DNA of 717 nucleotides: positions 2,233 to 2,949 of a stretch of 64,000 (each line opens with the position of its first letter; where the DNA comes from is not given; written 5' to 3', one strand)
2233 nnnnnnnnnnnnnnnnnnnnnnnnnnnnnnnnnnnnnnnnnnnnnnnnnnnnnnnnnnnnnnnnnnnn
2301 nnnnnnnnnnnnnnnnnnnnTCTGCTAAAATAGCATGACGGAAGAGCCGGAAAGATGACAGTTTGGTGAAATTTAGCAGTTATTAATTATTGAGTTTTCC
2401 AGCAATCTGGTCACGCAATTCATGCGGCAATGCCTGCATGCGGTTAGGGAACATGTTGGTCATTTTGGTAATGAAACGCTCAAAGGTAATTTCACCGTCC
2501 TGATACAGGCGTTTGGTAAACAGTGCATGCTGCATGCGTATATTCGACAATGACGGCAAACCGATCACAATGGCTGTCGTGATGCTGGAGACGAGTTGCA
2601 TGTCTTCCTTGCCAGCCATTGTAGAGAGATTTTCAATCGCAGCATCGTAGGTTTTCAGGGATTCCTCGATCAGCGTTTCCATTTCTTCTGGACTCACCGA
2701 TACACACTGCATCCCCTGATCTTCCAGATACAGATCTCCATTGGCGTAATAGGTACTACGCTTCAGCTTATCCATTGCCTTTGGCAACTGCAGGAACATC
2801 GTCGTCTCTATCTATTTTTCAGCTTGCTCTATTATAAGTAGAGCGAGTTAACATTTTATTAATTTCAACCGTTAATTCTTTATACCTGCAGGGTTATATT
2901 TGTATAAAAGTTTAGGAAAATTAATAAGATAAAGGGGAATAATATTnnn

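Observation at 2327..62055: Conserved 18-bp direct-repeat box at fixed distance from the -10 at 14 promoters (candidate class-II activator regulon)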

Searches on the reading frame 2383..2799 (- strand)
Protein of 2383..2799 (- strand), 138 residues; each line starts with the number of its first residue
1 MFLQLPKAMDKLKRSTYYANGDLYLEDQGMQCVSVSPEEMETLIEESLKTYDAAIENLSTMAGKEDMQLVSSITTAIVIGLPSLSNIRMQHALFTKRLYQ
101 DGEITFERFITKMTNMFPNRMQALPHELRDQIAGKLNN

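Call 21: search_protein_families(library=pfam, proteins=[window:2383-2799:-], max_evalue=0.01)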
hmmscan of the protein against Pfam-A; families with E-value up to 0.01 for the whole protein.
window:2383-2799:- (138 aa): 0 families
